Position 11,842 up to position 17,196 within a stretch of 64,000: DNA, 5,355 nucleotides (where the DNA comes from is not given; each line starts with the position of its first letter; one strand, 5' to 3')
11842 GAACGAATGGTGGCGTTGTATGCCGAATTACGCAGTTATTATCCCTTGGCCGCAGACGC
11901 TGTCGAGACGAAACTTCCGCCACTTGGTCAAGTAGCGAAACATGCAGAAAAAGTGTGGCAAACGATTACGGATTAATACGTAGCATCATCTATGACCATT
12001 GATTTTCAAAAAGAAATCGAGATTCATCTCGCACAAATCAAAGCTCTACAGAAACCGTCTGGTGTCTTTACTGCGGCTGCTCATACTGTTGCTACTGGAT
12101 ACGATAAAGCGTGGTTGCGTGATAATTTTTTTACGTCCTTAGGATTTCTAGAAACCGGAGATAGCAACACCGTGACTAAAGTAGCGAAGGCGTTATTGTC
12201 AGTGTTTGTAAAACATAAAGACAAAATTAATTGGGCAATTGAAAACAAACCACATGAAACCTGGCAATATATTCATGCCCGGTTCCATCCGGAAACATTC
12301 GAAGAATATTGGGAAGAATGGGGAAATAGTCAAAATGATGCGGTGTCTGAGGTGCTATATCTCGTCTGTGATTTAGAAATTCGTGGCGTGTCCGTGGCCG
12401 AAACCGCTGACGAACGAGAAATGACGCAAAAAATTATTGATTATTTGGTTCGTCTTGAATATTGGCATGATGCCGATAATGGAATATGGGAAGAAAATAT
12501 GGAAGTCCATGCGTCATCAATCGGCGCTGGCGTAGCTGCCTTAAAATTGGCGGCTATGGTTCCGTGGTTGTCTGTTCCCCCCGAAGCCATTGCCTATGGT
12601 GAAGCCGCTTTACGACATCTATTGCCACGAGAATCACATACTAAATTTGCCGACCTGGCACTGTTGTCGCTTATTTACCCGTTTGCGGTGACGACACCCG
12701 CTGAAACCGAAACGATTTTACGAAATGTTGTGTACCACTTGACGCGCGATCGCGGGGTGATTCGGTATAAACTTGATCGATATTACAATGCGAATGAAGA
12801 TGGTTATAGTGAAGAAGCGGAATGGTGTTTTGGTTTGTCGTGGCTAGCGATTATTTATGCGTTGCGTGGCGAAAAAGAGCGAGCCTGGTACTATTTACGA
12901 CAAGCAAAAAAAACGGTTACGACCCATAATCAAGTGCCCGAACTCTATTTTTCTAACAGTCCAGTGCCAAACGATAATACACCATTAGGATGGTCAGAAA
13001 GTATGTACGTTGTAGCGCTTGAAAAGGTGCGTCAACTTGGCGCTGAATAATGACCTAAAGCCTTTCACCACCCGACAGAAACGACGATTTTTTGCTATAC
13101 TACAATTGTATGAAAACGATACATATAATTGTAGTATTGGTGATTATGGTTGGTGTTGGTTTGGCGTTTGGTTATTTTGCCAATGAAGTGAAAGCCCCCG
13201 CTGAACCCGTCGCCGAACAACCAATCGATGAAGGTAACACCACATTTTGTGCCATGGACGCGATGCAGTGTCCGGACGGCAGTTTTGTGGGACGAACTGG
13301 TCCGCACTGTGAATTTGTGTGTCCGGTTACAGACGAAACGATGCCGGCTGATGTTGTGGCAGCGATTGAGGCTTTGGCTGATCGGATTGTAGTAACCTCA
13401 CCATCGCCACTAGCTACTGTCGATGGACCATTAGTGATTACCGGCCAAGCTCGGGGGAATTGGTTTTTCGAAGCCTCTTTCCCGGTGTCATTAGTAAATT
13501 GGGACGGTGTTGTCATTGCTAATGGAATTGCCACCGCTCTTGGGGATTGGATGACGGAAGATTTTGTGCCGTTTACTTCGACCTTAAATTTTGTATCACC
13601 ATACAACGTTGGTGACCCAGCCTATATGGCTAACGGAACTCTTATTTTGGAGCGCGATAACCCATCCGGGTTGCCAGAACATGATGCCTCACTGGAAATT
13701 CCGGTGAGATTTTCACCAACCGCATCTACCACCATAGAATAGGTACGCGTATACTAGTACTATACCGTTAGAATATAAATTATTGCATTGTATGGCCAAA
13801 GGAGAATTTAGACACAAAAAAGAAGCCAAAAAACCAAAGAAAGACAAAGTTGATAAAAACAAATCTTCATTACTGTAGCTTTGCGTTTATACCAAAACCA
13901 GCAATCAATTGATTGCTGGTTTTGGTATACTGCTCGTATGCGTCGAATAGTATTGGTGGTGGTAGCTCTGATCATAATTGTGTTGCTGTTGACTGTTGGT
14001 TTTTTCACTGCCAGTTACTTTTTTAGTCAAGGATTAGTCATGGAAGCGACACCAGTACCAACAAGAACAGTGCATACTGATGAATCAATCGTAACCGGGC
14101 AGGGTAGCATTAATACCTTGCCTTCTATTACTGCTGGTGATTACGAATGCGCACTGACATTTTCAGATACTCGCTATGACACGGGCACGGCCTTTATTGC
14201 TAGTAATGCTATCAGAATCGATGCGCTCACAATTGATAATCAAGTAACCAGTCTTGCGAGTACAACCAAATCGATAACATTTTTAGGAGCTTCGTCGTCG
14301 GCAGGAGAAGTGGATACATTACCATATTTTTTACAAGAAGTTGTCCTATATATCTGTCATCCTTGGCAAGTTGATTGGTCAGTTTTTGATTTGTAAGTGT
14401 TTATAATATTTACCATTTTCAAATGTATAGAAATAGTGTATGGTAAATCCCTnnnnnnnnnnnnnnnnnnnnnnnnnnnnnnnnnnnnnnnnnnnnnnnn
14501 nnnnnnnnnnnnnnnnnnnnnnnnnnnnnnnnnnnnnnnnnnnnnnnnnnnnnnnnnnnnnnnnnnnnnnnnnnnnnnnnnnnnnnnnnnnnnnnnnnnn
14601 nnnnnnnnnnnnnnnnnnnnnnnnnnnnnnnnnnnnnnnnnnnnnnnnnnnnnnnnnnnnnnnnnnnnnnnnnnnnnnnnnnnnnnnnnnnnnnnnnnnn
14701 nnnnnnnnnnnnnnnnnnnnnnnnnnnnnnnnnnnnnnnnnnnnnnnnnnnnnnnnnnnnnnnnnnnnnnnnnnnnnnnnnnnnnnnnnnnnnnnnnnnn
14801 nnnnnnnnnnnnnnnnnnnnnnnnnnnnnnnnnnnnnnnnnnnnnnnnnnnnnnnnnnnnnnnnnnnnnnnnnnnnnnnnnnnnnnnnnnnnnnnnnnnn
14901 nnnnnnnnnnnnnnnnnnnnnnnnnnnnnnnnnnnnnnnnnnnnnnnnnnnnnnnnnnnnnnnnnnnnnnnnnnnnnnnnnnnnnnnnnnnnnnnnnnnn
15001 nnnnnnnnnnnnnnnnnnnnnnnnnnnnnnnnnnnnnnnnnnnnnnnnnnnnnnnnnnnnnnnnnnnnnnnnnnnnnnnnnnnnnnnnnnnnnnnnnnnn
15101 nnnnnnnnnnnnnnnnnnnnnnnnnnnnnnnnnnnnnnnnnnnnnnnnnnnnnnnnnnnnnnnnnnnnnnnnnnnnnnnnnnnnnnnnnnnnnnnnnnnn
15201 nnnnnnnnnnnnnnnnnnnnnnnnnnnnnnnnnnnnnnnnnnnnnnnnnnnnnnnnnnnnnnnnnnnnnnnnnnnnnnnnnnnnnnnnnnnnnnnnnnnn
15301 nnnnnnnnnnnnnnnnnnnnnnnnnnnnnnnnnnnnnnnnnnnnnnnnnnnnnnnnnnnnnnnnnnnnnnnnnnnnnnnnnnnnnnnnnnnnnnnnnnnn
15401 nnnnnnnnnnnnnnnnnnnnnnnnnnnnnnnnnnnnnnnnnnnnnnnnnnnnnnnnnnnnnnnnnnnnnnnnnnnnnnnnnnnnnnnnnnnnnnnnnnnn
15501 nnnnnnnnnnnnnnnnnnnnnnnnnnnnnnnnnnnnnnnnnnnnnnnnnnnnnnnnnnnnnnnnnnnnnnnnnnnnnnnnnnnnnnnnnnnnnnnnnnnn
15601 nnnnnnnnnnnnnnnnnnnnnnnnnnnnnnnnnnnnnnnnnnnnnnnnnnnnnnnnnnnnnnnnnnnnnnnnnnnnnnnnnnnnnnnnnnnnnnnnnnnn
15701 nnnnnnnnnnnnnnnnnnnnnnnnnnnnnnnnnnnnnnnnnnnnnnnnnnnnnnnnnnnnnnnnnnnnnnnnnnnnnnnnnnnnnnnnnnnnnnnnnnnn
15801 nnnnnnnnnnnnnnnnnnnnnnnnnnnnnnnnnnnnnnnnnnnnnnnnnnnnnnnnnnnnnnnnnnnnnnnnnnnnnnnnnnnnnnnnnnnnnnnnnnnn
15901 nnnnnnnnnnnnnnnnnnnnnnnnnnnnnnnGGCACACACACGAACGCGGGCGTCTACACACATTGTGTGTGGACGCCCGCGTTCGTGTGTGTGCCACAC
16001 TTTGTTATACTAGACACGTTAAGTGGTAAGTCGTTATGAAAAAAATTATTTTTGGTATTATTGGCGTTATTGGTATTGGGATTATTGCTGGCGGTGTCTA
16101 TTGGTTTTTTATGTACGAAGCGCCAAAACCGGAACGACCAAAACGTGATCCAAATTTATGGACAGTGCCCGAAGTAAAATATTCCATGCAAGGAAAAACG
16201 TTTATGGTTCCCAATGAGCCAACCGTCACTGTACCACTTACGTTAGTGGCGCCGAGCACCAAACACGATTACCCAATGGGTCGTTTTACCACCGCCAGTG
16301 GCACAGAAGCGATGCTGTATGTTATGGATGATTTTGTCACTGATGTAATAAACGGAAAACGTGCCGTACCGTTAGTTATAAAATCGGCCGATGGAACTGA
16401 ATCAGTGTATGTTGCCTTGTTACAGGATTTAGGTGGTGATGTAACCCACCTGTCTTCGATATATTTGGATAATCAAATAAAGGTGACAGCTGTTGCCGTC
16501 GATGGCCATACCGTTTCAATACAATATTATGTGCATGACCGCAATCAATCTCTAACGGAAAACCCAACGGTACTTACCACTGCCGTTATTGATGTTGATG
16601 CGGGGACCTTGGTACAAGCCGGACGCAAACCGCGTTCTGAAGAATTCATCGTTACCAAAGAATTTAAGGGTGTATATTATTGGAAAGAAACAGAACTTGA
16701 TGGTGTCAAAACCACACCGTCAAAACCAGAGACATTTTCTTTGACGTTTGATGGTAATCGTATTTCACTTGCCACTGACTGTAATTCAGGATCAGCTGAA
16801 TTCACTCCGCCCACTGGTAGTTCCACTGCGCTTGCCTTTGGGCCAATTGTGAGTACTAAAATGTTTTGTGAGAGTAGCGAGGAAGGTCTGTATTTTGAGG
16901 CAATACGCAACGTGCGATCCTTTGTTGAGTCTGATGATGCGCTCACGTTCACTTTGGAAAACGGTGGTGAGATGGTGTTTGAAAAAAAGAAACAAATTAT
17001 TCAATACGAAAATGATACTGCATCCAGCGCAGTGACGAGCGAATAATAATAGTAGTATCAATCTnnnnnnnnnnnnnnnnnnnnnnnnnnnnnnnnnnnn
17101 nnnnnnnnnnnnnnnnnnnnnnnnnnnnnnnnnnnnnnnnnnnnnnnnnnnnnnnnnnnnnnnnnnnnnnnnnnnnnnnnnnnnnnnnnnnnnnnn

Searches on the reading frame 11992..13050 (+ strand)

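Call 84: search_protein_families(library=pfam, proteins=[window:11992-13050:+], max_evalue=0.00001)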
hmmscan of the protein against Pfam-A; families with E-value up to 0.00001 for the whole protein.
window:11992-13050:+ (352 aa): 1 family
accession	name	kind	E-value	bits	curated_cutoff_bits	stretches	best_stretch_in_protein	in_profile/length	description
PF00723.27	Glyco_hydro_15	-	3.8e-16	59.4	22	1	14-187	13-192/427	Glycosyl hydrolases family 15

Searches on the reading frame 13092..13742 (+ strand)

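Call 84: search_protein_families(library=pfam, proteins=[window:13092-13742:+], max_evalue=0.00001)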
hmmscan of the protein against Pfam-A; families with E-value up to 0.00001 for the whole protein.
window:13092-13742:+ (216 aa): 1 family
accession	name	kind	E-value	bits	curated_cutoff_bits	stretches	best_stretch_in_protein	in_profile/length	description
PF10648.15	Gmad2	-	1.4e-10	41.7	25.7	1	99-169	2-67/86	Immunoglobulin-like domain of bacterial spore germination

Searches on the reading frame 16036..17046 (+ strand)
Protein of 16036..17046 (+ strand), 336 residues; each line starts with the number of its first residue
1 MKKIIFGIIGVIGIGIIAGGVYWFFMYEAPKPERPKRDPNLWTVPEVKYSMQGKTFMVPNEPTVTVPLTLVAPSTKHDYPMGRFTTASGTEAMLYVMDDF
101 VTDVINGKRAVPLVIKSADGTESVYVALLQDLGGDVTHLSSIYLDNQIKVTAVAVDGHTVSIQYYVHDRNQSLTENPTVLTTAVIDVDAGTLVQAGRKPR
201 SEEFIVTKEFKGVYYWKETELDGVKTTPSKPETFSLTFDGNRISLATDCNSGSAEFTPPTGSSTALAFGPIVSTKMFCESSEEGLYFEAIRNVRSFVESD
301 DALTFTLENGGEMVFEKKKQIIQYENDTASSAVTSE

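Call 84: search_protein_families(library=pfam, proteins=[window:16036-17046:+], max_evalue=0.00001)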
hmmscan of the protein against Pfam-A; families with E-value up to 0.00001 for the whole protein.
window:16036-17046:+ (336 aa): 1 family
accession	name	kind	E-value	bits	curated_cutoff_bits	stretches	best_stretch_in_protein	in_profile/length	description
PF03724.22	META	-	3.6e-11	43.5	24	1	215-315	8-108/109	META domain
